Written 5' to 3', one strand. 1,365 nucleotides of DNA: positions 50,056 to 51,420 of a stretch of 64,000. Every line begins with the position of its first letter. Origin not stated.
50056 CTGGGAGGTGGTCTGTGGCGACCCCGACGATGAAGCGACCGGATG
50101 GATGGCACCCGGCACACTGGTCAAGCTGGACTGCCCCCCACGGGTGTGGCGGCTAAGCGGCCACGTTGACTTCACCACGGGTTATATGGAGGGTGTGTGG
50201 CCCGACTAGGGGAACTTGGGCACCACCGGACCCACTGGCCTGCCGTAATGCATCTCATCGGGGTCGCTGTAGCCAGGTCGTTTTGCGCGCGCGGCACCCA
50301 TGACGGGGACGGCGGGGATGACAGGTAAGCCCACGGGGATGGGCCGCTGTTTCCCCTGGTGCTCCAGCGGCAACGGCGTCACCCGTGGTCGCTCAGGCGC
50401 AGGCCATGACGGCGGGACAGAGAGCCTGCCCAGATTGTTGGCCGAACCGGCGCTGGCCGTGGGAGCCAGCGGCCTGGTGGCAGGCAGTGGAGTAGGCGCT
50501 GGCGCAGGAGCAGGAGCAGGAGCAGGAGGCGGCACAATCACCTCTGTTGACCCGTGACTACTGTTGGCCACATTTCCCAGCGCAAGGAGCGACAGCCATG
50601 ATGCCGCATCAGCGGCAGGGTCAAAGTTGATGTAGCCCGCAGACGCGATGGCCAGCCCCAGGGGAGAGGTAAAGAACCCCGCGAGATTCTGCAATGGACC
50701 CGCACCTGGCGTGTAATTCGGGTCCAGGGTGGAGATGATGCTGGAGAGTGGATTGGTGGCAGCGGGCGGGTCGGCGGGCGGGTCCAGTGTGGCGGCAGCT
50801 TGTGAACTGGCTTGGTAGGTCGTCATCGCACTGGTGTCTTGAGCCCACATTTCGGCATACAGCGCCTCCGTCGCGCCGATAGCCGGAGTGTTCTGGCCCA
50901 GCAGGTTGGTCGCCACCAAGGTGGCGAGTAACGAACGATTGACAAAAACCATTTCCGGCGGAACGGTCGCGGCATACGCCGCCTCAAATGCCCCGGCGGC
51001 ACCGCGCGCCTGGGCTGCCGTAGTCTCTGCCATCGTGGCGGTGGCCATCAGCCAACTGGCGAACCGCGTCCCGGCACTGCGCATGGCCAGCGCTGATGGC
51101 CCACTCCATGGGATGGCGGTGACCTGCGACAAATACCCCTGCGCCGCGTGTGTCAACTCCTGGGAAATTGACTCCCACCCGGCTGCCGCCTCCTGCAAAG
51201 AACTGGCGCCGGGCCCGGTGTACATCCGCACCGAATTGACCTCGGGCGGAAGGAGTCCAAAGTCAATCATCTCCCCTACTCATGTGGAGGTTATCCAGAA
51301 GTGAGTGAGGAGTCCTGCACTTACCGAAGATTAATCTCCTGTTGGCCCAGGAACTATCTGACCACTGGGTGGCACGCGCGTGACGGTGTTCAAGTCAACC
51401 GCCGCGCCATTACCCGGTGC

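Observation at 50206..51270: Second, lone PPE gene placed at the downstream end of the tail-gene block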

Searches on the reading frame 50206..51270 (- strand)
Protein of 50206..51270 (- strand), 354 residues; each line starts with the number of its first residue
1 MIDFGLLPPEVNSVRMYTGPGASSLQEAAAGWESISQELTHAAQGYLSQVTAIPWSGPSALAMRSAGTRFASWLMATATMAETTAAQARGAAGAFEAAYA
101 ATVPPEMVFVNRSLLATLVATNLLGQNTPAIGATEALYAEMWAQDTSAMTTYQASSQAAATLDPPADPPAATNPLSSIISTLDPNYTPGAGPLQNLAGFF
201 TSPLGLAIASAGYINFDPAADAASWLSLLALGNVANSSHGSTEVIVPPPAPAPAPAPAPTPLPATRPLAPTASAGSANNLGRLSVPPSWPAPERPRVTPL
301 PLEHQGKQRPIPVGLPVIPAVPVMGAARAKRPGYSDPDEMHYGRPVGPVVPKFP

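Call 4: search_protein_families(library=pfam, proteins=[window:50206-51270:-], max_evalue=0.01)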
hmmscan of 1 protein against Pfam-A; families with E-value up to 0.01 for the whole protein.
window:50206-51270:- (354 aa): 3 families
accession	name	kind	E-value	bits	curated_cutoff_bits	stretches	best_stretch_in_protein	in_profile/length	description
PF00823.25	PPE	-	3.8e-53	180.3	26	1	3-161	1-162/165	PPE family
PF12484.13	PPE-SVP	-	4e-06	28.1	23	1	271-332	1-63/80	PPE-SVP subfamily C-terminal region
PF21856.2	EspB_PPE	-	2.7e-05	24.8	27.7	1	21-170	16-152/152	ESX-1 secretion-associated protein EspB, PPE domain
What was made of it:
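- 50206..51270 (-): Lone PPE gene (354 aa), PPE-SVP type. Pfam PF00823 E=3.8e-53 and PF12484 28.1 bits above the cut-off of 23 (call 4).
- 50275..50460 (-): PPE-SVP C-terminal region (residues 271-332). Includes the motif G281-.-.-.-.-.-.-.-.289 (50404..50430). PF12484 hit (call 4).
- On PPE-SVP subfamily: 28.1 bits against a cut-off of 23, residues 271-332 (call 4).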

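Call 5: search_protein_families(library=phrogs, proteins=[window:50206-51270:-], max_evalue=0.01)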
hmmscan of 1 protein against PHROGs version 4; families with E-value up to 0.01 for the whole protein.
window:50206-51270:- (354 aa): 1 family
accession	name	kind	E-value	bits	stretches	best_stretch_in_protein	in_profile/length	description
phrog_30407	-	unknown function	0.00017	21.5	1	7-169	133-291/442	-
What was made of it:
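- On Phage virion structural or tail protein: PHROGs gives only phrog_30407 (unknown function), E=1.7e-4 (call 5).
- There is no PHROG structural hit; the only hit is phrog_30407, of unknown function, at E=1.7e-4 (call 5).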

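Call 9: search_dna_similar(query=window:50206-51270:-, collection=phages, mode=protein, max_rows=30)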
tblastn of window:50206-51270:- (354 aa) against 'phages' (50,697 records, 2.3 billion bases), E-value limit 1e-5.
No match.
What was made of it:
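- Tried and rejected: (2) Cultured phages: tblastn of the whole protein against 50,697 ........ records found nothing at E<=1e-5 (call 9).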

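Call 15: find_encoding_contigs(protein=window:50206-51270:-, flank=10000, max_places=10)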
Protein window:50206-51270:- (354 aa): 1 contig read that carries it; 1 place shown.
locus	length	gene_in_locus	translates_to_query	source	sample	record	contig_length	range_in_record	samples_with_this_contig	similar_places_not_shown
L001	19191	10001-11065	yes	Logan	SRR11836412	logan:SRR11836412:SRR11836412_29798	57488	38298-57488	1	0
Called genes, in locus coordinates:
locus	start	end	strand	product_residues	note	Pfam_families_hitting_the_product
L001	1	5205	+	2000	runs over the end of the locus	PF00144:Beta-lactamase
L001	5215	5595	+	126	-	-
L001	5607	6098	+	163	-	-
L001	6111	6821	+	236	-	-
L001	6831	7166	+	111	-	-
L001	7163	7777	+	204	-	-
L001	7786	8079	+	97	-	-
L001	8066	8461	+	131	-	-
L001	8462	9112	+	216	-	-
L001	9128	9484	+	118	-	-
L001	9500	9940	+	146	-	-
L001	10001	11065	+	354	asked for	PF00823:PPE, PF21856:EspB_PPE (faint), PF12484:PPE-SVP (weak)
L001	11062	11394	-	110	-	-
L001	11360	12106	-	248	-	-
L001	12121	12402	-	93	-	-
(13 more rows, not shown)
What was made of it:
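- The same arrangement is present in an independent 57-kb assembly (call 15).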

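Call 16: find_homologous_proteins(query=window:50206-51270:-)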
Query window:50206-51270:- (354 aa): 4526 proteins with E <= 0.001 among 8000 candidates; the best 120 are listed.
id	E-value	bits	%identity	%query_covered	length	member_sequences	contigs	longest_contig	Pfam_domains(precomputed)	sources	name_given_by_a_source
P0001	1.1e-221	753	100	100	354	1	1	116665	PF00823.26,PF12484.14,PF21856.3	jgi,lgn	jgi:PPE-repeat protein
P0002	7.0e-60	221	42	98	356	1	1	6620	PF00823.26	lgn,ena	-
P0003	3.6e-52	196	49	66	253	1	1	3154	PF00823.26,PF21856.3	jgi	jgi:PPE-repeat protein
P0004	1.1e-49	188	58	49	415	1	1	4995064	PF00823.26,PF12484.14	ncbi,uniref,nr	ncbi:PPE family protein [Mycobacterium interjectum]|uniref:PPE family protein n=1 Tax=Mycobacterium 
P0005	2.8e-49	186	58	49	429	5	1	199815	PF00823.26,PF12484.14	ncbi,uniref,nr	ncbi:hypothetical protein AWB90_05910 [Mycobacterium paraense]|uniref:PPE family protein n=1 Tax=Myc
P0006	3.0e-49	186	58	49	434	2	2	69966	PF00823.26,PF12484.14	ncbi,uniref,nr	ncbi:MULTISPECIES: PPE family protein [unclassified Mycobacterium]|uniref:PPE family protein n=1 Tax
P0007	3.4e-49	186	38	100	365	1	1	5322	PF00823.26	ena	-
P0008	4.1e-49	186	60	45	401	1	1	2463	PF00823.26,PF12484.14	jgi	jgi:PPE-repeat protein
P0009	5.2e-49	185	57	49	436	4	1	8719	PF00823.26,PF12484.14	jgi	-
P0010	5.6e-49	185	45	82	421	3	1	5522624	PF09851.15,PF00823.26,PF12484.14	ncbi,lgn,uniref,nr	ncbi:PPE domain-containing protein [Mycobacterium paraterrae]|uniref:PPE domain-containing protein n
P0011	7.2e-49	185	48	60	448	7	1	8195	PF00823.26,PF12484.14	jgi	-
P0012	8.3e-49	185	60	49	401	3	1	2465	PF00823.26,PF12484.14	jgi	-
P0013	1.1e-48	184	60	45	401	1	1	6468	PF00823.26,PF12484.14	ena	-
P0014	1.1e-48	184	60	45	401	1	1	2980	PF00823.26,PF12484.14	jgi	jgi:PPE-repeat protein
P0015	1.1e-48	184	57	49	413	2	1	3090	PF00823.26,PF12484.14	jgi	jgi:PPE-repeat protein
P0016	1.2e-48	184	60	45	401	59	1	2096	PF00823.26,PF12484.14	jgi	jgi:PPE-repeat protein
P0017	1.2e-48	184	58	49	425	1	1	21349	PF00823.26,PF12484.14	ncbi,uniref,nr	ncbi:hypothetical protein A5787_02605 [Mycobacterium sp. 852002-50816_SCH5313054-b]|uniref:PPE famil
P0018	1.3e-48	184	58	49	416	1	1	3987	PF00823.26,PF12484.14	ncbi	-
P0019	1.4e-48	184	58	49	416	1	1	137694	PF00823.26,PF12484.14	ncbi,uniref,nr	ncbi:PPE family protein [Mycobacterium sp. E3198]|uniref:PPE family protein n=1 Tax=Mycobacterium sp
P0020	1.6e-48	184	60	45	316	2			PF00823.26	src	-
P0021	1.8e-48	184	59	46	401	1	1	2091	PF00823.26,PF12484.14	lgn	-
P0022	1.8e-48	184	41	97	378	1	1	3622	PF00823.26,PF12484.14,PF21856.3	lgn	-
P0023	2.2e-48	183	37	97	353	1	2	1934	PF00823.26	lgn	-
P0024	2.2e-48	183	39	97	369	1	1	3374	PF00823.26,PF12484.14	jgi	jgi:PPE-repeat protein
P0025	2.8e-48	183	42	95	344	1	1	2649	PF00823.26,PF12484.14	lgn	-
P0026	3.3e-48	183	42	93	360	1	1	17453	PF00823.26,PF12484.14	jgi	jgi:PPE-repeat protein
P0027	3.7e-48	183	59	45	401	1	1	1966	PF00823.26,PF12484.14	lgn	-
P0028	4.4e-48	182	56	49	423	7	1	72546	PF00823.26,PF12484.14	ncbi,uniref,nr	ncbi:hypothetical protein AWB92_19330 [Mycobacterium sp. IEC1808]|uniref:PPE family protein n=1 Tax=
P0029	5.2e-48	182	60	45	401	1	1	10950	PF00823.26,PF12484.14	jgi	jgi:PPE-repeat protein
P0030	5.2e-48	182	62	41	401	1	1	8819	PF00823.26,PF12484.14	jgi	jgi:PPE-repeat protein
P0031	5.3e-48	182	62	41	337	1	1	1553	PF00823.26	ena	-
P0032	6.4e-48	182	55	49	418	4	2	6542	PF00823.26,PF12484.14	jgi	jgi:PPE-repeat protein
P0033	7.6e-48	182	62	41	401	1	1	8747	PF00823.26,PF12484.14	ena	-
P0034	8.3e-48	181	62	41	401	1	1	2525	PF00823.26,PF12484.14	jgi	jgi:PPE-repeat protein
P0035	8.8e-48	181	58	49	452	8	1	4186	PF00823.26,PF12484.14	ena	-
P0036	9.0e-48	181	59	49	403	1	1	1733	PF00823.26,PF12484.14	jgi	jgi:PPE-repeat protein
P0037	9.1e-48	181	57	49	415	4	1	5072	PF00823.26,PF12484.14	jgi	jgi:PPE-repeat protein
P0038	9.8e-48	181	57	49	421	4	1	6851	PF00823.26,PF12484.14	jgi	jgi:PPE-repeat protein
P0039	1.1e-47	181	59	49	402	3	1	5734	PF00823.26,PF12484.14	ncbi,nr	ncbi:MAG TPA: PPE family protein [Mycobacterium sp.]|nr:PPE family protein [Mycobacterium sp.]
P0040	1.3e-47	181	60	46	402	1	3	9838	PF00823.26,PF12484.14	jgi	jgi:PPE-repeat protein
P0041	1.5e-47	181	57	49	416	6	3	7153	PF00823.26,PF12484.14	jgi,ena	jgi:PPE-repeat protein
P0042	1.5e-47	181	46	81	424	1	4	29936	PF00823.26,PF12484.14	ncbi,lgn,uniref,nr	ncbi:PPE domain-containing protein [Mycobacterium sp. 1245111.1]|uniref:PPE family protein, SVP subg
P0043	1.5e-47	181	57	49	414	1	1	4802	PF00823.26,PF12484.14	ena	-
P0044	1.7e-47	181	57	49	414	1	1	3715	PF00823.26,PF12484.14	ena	-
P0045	1.8e-47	180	58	46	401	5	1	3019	PF00823.26,PF12484.14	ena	-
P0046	1.9e-47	180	57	49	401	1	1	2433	PF00823.26,PF12484.14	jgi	jgi:PPE-repeat protein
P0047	1.9e-47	180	57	49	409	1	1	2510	PF00823.26,PF12484.14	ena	-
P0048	2.0e-47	180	59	49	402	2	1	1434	PF00823.26,PF12484.14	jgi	jgi:PPE-repeat protein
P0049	2.2e-47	180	61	45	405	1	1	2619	PF00823.26,PF12484.14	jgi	jgi:PPE-repeat protein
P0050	2.2e-47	180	56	49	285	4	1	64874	PF00823.26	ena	-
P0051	2.4e-47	180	61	41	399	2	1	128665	PF00823.26,PF12484.14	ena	-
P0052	2.8e-47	180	57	49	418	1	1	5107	PF00823.26,PF12484.14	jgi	jgi:PPE-repeat protein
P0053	2.8e-47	180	57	49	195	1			PF00823.26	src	-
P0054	2.9e-47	180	57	49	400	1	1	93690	PF00823.26,PF12484.14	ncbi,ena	-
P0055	2.9e-47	180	58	49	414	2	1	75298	PF00823.26,PF12484.14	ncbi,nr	ncbi:hypothetical protein A5641_26365 [Mycobacterium sp. 1554424.7]|nr:hypothetical protein A5641_26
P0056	3.1e-47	180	57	49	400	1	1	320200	PF00823.26,PF12484.14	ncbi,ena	-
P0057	3.2e-47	180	57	49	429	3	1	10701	PF00823.26,PF12484.14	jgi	jgi:PPE-repeat protein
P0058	3.4e-47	179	63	41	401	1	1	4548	PF00823.26,PF12484.14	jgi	jgi:PPE-repeat protein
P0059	3.4e-47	179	63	41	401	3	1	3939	PF00823.26,PF12484.14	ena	-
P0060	3.7e-47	179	56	49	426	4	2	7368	PF00823.26,PF12484.14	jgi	jgi:PPE-repeat protein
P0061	4.0e-47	179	57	49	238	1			PF00823.26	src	-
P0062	4.3e-47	179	62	41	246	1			PF00823.26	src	-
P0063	4.3e-47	179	54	51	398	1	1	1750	PF00823.26,PF12484.14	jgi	jgi:PPE-repeat protein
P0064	4.5e-47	179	58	49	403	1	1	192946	PF00823.26,PF12484.14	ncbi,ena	-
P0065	4.7e-47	179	58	49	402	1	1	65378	PF00823.26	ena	-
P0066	4.8e-47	179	42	95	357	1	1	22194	PF00823.26,PF12484.14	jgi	jgi:hypothetical protein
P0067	4.8e-47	179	57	49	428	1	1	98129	PF00823.26,PF12484.14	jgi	jgi:PPE-repeat protein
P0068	5.0e-47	179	57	49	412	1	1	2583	PF00823.26,PF12484.14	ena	-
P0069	5.5e-47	179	56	48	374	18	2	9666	PF00823.26,PF12484.14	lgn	-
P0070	6.5e-47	179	57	46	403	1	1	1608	PF00823.26,PF12484.14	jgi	jgi:PPE-repeat protein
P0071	6.8e-47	178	58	49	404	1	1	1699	PF00823.26,PF12484.14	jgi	jgi:PPE-repeat protein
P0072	7.0e-47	178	56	46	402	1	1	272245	PF00823.26,PF12484.14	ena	-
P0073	7.1e-47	178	59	49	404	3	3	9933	PF00823.26,PF12484.14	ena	-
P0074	8.1e-47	178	58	49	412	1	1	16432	PF00823.26,PF12484.14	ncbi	-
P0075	8.2e-47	178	58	46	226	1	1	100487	PF00823.26,PF21856.3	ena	-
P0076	8.8e-47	178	41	99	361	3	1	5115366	PF00823.26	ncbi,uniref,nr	ncbi:PPE family protein [Mycobacterium branderi]|uniref:PPE family protein PPE45 n=1 Tax=Mycobacteri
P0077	9.1e-47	178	38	99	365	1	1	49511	PF00823.26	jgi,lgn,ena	-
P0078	9.8e-47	178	58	49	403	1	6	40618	PF00823.26,PF12484.14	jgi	jgi:PPE-repeat protein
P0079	1.0e-46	178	57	49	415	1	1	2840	PF00823.26,PF12484.14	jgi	jgi:PPE-repeat protein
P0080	1.2e-46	178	57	49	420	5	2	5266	PF00823.26,PF12484.14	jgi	jgi:PPE-repeat protein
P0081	1.2e-46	178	38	97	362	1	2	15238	PF00823.26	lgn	-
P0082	1.3e-46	178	56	49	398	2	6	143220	PF00823.26,PF12484.14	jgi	jgi:PPE-repeat protein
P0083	1.4e-46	177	59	49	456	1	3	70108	PF00823.26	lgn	-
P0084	1.4e-46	177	58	46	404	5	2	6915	PF00823.26,PF12484.14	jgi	jgi:PPE-repeat protein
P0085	1.4e-46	177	57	49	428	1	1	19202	PF00823.26,PF12484.14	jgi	jgi:PPE-repeat protein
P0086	1.4e-46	177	57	46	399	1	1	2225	PF00823.26,PF12484.14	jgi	jgi:PPE-repeat protein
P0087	1.4e-46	177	58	49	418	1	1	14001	PF00823.26,PF12484.14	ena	-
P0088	1.7e-46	177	57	49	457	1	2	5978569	PF00823.26,PF12484.14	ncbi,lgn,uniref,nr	ncbi:PPE family protein [Mycobacterium sp. SMC-2]|uniref:PPE family protein n=1 Tax=Mycobacterium sp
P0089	1.9e-46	177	57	49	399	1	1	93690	PF00823.26,PF12484.14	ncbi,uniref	ncbi:PPE family protein [Mycobacterium sp.]|uniref:PPE family protein n=1 Tax=Mycobacterium sp. TaxI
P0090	2.1e-46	177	40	89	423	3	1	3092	PF00823.26,PF12484.14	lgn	-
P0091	2.6e-46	177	41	84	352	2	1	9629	PF00823.26,PF12484.14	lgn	-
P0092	2.6e-46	177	56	49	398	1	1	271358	PF00823.26,PF12484.14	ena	-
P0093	2.6e-46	177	38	88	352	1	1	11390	PF00823.26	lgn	-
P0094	2.8e-46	176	54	49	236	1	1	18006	PF00823.26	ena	-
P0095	2.9e-46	176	56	50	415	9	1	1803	PF00823.26,PF12484.14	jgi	jgi:PPE-repeat protein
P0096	2.9e-46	176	55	51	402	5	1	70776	PF00823.26,PF12484.14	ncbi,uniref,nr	ncbi:PPE family protein [Mycobacterium alsense]|uniref:PPE family protein n=1 Tax=Mycobacterium alse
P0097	3.1e-46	176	57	49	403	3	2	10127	PF00823.26,PF12484.14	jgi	jgi:PPE-repeat protein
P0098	3.2e-46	176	58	49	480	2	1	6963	PF00823.26,PF12484.14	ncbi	-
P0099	3.3e-46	176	56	49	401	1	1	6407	PF00823.26,PF12484.14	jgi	jgi:PPE-repeat protein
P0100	3.6e-46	176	58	46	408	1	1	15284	PF00823.26,PF12484.14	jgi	jgi:PPE-repeat protein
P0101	4.1e-46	176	61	41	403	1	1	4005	PF00823.26,PF12484.14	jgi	jgi:PPE-repeat protein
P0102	4.2e-46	176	56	45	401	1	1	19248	PF00823.26,PF12484.14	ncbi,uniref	ncbi:PPE family protein [Mycobacterium sp.]|uniref:PPE family protein n=1 Tax=Mycobacterium sp. TaxI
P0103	4.2e-46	176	43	85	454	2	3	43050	PF00823.26,PF12484.14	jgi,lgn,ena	jgi:PPE-repeat protein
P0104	4.2e-46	176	31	28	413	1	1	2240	PF00823.26,PF12484.14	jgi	jgi:PPE-repeat protein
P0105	4.3e-46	176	56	49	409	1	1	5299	PF00823.26,PF12484.14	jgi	jgi:PPE-repeat protein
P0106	4.3e-46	176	57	49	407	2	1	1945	PF00823.26,PF12484.14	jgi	jgi:PPE-repeat protein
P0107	4.4e-46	176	58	49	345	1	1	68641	PF00823.26,PF12484.14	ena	-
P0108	4.4e-46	176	31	28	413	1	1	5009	PF00823.26,PF12484.14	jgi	-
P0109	4.7e-46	176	58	50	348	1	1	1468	PF00823.26,PF12484.14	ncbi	-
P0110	4.7e-46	176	56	49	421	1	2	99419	PF00823.26,PF12484.14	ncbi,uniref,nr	ncbi:PPE family protein [Mycobacterium helveticum]|uniref:PPE family protein n=1 Tax=Mycobacterium h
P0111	4.8e-46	176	56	49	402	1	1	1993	PF00823.26,PF12484.14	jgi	jgi:PPE-repeat protein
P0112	4.8e-46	176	42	81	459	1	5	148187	PF00823.26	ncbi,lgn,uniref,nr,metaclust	ncbi:hypothetical protein BST27_00715 [Mycobacterium intermedium]|uniref:PPE domain-containing prote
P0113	4.8e-46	176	56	49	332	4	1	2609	PF00823.26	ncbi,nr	ncbi:MAG TPA: PPE family protein, partial [Mycobacterium sp.]|nr:PPE family protein [Mycobacterium s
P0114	5.3e-46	176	57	49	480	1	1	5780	PF00823.26,PF12484.14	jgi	jgi:PPE-repeat protein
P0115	5.8e-46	175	55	49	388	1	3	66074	PF00823.26,PF12484.14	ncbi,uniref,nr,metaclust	ncbi:PPE family protein [Mycobacterium talmoniae]|uniref:Putative PPE family protein PPE29 n=1 Tax=M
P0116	6.1e-46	175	56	49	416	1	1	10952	PF00823.26,PF12484.14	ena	-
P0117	6.1e-46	175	58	45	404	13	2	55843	PF00823.26,PF12484.14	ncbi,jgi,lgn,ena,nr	ncbi:MAG TPA: PPE family protein [Mycobacterium sp.]|nr:PPE family protein [Mycobacterium sp.] HME78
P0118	6.4e-46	175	60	41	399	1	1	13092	PF00823.26,PF12484.14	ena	-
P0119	7.0e-46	175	56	49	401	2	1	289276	PF00823.26,PF12484.14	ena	-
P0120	7.2e-46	175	57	49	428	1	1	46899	PF00823.26,PF12484.14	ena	-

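Call 18: find_encoding_contigs(protein=P0077, flank=10000, max_places=3)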
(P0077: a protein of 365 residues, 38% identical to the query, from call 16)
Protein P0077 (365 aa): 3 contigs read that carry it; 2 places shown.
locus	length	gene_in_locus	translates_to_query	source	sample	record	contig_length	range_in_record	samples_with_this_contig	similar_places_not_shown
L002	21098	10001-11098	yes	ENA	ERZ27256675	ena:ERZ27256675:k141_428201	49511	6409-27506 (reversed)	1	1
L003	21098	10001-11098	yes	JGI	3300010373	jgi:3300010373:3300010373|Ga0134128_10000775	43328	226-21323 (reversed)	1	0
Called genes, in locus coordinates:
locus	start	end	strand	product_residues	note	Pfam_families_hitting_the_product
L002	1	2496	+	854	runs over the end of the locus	PF21722:Gly_rich_2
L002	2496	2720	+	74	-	-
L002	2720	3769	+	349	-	-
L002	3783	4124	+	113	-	PF23140:Gp80 (weak)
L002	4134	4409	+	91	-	-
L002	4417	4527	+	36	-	-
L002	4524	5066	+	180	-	PF13091:PLDc_2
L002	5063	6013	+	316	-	-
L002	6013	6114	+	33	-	-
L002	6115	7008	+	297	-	-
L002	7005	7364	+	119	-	-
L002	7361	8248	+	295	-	-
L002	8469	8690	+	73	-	-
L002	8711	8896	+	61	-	-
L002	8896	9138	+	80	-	PF16945:Phage_r1t_holin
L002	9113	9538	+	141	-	-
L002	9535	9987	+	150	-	-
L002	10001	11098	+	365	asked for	PF00823:PPE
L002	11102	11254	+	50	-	-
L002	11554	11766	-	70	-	-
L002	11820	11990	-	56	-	-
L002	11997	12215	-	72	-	-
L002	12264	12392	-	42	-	-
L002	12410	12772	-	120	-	-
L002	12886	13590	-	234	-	PF05305:DUF732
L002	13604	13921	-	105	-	PF05305:DUF732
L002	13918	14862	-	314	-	PF00589:Phage_integrase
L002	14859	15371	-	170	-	-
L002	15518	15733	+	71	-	PF13560:HTH_31, PF01381:HTH_3, PF13443:HTH_26 (weak), PF12802:MarR_2 (faint)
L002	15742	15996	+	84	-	-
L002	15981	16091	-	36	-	-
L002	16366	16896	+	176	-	-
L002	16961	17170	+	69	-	-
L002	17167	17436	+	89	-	-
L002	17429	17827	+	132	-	PF02467:Whib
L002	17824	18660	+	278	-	PF12684:DUF3799, PF12705:PDDEXK_1 (weak)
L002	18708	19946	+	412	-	-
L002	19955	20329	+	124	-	-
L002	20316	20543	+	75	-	-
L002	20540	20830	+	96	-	-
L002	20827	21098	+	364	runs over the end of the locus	-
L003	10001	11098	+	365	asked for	PF00823:PPE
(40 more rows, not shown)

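Call 19: find_encoding_contigs(protein=P0066, flank=10000, max_places=3)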
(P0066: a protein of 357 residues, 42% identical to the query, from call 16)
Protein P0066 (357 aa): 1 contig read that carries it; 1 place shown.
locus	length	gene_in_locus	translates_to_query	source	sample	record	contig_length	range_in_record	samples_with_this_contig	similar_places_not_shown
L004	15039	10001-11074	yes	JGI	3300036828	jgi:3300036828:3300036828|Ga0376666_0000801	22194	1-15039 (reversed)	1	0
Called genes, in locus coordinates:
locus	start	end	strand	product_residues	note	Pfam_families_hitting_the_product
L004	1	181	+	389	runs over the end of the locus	-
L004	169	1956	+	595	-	PF14594:Sipho_Gp37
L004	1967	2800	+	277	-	-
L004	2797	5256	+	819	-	-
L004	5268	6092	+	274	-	-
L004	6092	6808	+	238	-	-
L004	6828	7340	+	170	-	-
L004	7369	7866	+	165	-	-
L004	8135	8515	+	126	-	-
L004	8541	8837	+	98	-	-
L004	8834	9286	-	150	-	-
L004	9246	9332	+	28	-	-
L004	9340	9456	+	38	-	-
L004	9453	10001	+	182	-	PF13091:PLDc_2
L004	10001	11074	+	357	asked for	PF00823:PPE, PF12484:PPE-SVP (weak)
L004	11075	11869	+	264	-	-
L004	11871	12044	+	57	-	-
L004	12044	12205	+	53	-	-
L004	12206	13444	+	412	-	PF00877:NLPC_P60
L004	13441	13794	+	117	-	-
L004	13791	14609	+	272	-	-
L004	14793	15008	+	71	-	-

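Call 22: find_related_loci(query=A1, collection=viral_contigs, flank=10000)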
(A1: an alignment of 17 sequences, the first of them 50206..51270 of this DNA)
Query A1 (354 aa) in viral_contigs; peptide patterns used: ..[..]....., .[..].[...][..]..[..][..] (x = any residue, [..] = any of these).
41 stretches matched a pattern; 14 encode a relative of the query (tblastn E <= 1e-3); 14 distinct loci.
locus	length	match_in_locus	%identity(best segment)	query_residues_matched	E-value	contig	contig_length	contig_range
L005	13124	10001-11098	39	2-351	1e-52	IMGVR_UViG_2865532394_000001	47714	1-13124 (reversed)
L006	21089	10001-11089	38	2-352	2e-46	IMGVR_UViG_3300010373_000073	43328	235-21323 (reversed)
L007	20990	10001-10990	39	2-351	1e-44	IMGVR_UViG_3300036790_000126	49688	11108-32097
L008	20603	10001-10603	51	2-188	1e-42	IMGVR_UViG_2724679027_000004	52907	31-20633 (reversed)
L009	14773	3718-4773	37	1-354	9e-43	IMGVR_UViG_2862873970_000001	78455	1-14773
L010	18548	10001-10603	51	2-188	2e-42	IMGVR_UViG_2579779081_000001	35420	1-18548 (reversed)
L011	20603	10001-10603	51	2-188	2e-42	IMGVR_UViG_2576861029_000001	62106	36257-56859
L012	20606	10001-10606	48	2-188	4e-39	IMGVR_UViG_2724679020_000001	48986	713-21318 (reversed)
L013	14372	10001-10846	45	2-295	4e-34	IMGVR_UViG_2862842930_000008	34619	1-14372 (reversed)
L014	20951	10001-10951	37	1-325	7e-34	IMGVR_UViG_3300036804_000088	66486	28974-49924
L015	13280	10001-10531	49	1-174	7e-32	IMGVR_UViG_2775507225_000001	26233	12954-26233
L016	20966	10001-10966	40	2-315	3e-29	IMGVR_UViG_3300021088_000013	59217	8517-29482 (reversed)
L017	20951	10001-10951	45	1-297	1e-36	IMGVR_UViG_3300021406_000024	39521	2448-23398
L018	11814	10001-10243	35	272-353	1e-4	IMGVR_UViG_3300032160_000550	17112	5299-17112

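Call 39: find_encoding_contigs(protein=P0007, flank=6000, max_places=3)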
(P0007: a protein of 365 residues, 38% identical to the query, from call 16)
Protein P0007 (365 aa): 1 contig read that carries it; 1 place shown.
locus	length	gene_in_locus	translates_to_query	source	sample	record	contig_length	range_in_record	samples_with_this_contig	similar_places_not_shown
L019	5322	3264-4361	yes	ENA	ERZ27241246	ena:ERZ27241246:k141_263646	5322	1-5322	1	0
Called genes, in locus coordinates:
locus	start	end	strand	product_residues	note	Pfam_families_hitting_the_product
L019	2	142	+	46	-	?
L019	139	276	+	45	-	-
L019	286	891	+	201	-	-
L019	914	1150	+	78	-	-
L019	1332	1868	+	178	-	-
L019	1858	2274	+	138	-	-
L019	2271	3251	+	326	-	-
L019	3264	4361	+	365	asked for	PF00823:PPE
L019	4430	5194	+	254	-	-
